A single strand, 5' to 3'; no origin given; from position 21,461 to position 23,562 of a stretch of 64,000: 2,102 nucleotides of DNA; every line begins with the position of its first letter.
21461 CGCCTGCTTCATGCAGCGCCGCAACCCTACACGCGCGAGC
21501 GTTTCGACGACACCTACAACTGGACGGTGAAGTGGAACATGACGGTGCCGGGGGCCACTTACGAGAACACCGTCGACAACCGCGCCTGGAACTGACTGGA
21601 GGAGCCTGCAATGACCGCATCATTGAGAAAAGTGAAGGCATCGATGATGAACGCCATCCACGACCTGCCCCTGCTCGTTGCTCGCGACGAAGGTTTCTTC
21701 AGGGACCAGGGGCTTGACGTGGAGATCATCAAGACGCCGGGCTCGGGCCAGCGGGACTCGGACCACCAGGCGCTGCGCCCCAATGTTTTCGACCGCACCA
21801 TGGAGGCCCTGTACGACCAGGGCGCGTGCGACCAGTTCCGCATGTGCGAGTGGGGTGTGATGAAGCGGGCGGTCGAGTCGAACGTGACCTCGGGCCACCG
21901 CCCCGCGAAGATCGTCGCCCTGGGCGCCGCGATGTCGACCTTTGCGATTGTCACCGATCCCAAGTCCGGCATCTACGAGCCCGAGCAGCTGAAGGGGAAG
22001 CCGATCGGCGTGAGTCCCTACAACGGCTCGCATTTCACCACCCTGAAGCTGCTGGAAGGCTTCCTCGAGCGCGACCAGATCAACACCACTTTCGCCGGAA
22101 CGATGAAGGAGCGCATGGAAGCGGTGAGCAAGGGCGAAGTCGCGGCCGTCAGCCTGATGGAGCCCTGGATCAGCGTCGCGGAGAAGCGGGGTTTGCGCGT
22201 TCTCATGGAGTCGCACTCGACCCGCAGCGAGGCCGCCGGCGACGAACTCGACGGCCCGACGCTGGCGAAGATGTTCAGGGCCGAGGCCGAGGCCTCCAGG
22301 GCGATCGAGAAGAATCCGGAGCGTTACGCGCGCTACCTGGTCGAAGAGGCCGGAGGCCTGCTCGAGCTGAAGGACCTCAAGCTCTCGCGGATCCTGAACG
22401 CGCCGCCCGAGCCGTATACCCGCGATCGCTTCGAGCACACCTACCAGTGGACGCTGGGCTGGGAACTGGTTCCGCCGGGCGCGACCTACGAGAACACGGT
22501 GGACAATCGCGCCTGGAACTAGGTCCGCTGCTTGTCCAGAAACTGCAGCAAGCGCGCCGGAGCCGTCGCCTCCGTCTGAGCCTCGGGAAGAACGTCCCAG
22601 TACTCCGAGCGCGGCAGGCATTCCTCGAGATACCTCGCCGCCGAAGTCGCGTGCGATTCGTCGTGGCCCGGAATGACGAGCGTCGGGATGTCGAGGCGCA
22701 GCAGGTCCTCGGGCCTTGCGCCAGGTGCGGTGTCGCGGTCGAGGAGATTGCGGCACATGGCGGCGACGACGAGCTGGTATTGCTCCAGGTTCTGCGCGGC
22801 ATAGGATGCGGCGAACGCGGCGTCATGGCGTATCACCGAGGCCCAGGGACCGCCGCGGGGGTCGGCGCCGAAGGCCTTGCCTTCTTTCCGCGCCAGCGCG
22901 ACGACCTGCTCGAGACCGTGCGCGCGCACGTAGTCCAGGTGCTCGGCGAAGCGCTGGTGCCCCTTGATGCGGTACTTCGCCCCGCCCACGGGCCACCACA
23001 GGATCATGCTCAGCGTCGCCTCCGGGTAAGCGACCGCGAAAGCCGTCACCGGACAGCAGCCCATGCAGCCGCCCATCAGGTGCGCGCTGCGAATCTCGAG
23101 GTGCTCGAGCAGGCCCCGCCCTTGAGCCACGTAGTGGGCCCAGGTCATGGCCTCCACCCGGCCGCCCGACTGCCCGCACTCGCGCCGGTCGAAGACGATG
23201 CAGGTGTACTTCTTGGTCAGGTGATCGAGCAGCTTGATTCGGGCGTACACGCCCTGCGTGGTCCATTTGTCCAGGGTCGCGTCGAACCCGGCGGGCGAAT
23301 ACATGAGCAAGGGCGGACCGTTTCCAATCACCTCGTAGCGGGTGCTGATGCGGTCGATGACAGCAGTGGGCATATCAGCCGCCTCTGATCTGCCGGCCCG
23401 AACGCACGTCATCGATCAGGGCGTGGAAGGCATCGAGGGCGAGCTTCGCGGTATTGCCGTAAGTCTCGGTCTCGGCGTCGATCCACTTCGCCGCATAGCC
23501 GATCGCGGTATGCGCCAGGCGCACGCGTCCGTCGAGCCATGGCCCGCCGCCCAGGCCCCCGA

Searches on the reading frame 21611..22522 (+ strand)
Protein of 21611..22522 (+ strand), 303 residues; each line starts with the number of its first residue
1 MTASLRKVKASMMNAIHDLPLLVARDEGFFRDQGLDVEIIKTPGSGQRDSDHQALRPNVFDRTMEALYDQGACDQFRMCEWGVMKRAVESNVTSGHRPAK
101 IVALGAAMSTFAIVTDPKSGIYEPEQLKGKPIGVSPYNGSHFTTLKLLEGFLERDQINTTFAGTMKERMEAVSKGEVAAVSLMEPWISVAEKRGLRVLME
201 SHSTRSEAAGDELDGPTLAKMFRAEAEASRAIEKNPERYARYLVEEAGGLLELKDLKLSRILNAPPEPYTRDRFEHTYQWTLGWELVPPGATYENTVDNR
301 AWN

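Call 50: search_protein_families(library=pfam, max_evalue=0.00001, proteins=[window:21611-22522:+])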
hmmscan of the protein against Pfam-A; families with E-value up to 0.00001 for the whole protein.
window:21611-22522:+ (303 aa): 1 family
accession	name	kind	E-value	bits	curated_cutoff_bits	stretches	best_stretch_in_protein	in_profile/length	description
PF09084.16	NMT1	-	5.2e-10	40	20.5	0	20-46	6-32/216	NMT1/THI5 like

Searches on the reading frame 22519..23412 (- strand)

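Call 50: search_protein_families(library=pfam, max_evalue=0.00001, proteins=[window:22519-23412:-])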
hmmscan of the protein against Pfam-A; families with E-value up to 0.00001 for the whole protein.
window:22519-23412:- (297 aa): 1 family
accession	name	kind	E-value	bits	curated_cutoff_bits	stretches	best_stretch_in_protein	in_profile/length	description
PF00561.26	Abhydrolase_1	-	2.6e-09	37.6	25.8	1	58-138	16-99/245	alpha/beta hydrolase fold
